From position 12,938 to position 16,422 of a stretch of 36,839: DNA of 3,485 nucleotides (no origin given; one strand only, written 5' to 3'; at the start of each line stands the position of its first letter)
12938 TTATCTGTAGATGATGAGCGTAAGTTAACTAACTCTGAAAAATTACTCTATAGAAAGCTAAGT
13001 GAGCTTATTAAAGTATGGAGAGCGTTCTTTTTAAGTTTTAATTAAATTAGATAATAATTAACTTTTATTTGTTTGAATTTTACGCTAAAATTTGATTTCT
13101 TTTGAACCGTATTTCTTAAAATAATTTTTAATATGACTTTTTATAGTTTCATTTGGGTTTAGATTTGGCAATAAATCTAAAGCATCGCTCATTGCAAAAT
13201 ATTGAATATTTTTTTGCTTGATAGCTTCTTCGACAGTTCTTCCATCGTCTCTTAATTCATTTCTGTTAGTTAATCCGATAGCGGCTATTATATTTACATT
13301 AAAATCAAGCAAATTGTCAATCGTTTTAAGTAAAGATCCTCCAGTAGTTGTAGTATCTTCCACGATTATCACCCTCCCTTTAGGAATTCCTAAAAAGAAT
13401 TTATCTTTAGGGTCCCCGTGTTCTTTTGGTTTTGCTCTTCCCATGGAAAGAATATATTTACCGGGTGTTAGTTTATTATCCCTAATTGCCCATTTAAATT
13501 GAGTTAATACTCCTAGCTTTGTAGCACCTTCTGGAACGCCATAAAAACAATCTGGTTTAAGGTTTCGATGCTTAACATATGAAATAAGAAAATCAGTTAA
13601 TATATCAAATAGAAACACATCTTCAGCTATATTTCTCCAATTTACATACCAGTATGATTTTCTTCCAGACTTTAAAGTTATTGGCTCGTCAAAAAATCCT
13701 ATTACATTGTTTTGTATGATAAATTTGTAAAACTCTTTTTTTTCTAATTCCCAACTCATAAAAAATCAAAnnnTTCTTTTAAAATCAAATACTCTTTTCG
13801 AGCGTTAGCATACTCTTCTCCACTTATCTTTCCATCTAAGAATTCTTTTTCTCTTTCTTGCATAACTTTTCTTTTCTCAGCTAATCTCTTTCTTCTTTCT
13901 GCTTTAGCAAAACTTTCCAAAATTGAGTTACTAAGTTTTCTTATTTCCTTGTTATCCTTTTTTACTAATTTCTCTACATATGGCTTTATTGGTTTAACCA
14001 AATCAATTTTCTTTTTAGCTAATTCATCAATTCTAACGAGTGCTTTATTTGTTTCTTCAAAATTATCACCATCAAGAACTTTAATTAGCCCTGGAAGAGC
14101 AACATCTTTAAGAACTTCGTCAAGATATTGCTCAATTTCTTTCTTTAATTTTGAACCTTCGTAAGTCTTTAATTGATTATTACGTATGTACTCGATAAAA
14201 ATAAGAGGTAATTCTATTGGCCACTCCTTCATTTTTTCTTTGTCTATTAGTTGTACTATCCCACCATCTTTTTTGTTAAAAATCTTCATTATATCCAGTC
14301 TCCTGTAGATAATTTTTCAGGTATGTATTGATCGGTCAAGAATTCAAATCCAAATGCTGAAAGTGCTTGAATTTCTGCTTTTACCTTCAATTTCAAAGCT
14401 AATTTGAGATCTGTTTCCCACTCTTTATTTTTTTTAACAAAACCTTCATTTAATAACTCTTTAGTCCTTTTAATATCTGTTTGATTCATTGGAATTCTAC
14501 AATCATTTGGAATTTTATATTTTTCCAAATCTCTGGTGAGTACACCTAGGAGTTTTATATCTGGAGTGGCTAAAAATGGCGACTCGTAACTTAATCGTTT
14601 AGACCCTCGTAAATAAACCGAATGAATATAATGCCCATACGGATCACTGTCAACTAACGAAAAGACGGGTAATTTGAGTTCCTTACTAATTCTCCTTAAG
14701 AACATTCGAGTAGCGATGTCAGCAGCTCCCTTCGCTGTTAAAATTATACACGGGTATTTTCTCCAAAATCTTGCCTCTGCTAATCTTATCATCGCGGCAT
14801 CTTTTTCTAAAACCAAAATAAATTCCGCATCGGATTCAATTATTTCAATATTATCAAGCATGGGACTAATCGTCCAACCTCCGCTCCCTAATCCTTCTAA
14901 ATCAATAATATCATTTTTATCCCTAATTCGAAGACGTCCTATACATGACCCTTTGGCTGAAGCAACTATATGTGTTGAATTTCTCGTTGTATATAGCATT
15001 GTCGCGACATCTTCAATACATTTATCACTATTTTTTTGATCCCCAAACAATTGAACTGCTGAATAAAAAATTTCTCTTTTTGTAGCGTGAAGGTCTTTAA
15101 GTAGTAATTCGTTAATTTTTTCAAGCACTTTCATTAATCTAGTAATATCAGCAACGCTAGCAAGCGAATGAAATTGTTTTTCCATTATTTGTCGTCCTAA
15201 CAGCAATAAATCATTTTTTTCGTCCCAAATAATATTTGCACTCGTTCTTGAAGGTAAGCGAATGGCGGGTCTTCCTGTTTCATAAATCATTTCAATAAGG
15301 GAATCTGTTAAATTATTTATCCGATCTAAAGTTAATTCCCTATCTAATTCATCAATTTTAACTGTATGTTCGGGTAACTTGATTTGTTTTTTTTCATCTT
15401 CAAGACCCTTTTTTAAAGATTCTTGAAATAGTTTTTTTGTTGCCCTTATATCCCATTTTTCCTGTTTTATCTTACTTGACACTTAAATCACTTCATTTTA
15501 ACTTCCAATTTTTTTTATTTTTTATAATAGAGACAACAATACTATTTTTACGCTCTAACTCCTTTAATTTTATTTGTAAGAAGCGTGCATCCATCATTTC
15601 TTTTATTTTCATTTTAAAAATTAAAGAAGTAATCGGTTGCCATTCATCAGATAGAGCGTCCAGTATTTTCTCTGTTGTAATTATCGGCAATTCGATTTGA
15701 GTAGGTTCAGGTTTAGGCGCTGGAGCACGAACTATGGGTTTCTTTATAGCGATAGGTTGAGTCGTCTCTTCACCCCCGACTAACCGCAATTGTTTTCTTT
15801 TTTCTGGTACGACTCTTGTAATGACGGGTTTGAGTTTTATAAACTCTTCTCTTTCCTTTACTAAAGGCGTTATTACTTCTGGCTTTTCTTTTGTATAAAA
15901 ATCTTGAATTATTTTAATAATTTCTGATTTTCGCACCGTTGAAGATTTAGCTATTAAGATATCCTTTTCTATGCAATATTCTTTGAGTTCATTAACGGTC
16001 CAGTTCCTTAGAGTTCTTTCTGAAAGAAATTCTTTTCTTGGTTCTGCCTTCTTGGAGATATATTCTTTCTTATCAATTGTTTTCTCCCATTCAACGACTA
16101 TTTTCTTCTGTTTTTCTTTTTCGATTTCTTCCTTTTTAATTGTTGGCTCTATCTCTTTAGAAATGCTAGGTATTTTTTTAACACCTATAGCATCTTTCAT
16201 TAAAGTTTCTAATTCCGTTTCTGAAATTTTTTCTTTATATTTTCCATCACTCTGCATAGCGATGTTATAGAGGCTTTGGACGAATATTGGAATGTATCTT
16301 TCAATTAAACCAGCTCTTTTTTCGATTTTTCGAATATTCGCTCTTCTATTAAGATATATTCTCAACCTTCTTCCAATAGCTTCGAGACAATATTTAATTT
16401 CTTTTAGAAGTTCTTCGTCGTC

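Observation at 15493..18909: Topo VI subunit B about twice the canonical length: three insertions plus a DNA-binding-like C-terminal extension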

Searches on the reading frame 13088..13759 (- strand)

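Call 59: search_protein_families(library=pfam, proteins=[window:13088-13759:-], max_evalue=0.01)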
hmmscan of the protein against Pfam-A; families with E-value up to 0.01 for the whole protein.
window:13088-13759:- (224 aa): 1 family
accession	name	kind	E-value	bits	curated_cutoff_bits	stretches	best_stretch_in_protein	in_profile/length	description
PF00156.33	Pribosyltran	-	4.6e-05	23.2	26.3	1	128-172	88-132/158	Phosphoribosyl transferase domain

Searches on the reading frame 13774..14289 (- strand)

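Call 59: search_protein_families(library=pfam, proteins=[window:13774-14289:-], max_evalue=0.01)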
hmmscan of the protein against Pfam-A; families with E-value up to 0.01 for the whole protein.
window:13774-14289:- (172 aa): 2 families
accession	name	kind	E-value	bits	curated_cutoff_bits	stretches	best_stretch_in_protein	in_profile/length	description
PF22928.2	INTS1_R4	-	0.00065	20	27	1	74-123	7-56/102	Integrator complex subunit 1, R4 domain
PF20168.4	PDS5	-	0.0056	15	27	1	46-138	197-280/1053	Sister chromatid cohesion protein PDS5 protein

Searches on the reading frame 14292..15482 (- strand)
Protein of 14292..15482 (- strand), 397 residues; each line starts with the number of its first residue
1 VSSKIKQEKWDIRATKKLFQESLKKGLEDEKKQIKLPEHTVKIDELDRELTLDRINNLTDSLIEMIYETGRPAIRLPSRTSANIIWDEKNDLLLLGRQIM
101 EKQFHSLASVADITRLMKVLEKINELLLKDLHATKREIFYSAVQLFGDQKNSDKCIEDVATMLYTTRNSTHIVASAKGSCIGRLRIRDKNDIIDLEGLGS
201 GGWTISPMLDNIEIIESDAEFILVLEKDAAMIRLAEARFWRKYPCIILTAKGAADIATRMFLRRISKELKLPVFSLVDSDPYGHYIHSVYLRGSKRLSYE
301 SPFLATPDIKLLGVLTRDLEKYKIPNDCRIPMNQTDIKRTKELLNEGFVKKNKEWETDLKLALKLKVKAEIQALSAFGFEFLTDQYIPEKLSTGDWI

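Call 4: search_protein_families(library=pfam, proteins=[window:14292-15482:-], max_evalue=1)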
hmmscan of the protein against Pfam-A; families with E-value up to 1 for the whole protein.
window:14292-15482:- (397 aa): 3 families
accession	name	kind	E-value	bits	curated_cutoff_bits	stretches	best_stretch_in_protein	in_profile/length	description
PF21180.3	TOP6A-Spo11_Toprim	-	2.9e-58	197.1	24.1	1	221-391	1-170/170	Topoisomerase 6 subunit A/Spo11, Toprim domain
PF04406.19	TP6A_N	-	1.3e-17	63.8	26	1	113-171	3-61/62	Type IIB DNA topoisomerase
PF20768.2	Topo_VI_alpha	-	0.00015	21.9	23.6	1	178-218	5-50/50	All-beta domain in DNA topoisomerase VI alpha subunit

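Call 5: search_protein_families(library=ncbifam, proteins=[window:14292-15482:-], max_evalue=1)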
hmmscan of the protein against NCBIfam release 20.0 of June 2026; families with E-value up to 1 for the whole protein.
window:14292-15482:- (397 aa): 6 families
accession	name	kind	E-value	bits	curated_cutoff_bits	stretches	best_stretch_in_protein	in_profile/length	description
NF003336.0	PRK04342.1-5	equivalog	3.6e-90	302.5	531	1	40-397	5-385/386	DNA topoisomerase IV subunit A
NF003333.0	PRK04342.1-2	equivalog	1.3e-86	290.7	465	1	49-397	9-366/367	DNA topoisomerase IV subunit A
NF003334.0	PRK04342.1-3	equivalog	3.8e-64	216.9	658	1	47-392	4-349/354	DNA topoisomerase IV subunit A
NF003335.0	PRK04342.1-4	equivalog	3.4e-55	187.4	424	1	68-393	35-369/373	DNA topoisomerase VI subunit A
NF003332.0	PRK04342.1-1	equivalog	4.6e-54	183.8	538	1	49-392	9-358/363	DNA topoisomerase IV subunit A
NF003337.0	PRK04342.1-6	equivalog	3.4e-53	181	675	1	42-392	6-363/370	DNA topoisomerase IV subunit A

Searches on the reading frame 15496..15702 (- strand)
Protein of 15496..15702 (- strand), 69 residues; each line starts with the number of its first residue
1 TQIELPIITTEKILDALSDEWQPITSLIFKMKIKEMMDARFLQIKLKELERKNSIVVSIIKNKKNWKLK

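Call 38: search_protein_families(library=pfam, proteins=[window:15496-15702:-], max_evalue=10)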
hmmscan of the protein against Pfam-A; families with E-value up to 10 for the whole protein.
seq(69 aa): 1 family
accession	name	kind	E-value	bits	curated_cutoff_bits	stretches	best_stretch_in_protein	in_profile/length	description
PF02154.20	FliM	-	0.052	13.9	27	1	1-45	109-154/192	Flagellar motor switch protein FliM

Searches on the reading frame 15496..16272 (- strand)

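Call 38: search_protein_families(library=pfam, proteins=[window:15496-16272:-], max_evalue=10)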
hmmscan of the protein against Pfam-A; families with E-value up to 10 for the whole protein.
seq(259 aa): 2 families
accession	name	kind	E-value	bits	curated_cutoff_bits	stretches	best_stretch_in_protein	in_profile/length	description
PF10281.14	Ish1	-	0.05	14.4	26.6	1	91-124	4-36/37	Putative nuclear envelope organisation protein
PF06194.16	Phage_Orf51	-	0.19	12.3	27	1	29-58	48-77/80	Phage Conserved Open Reading Frame 51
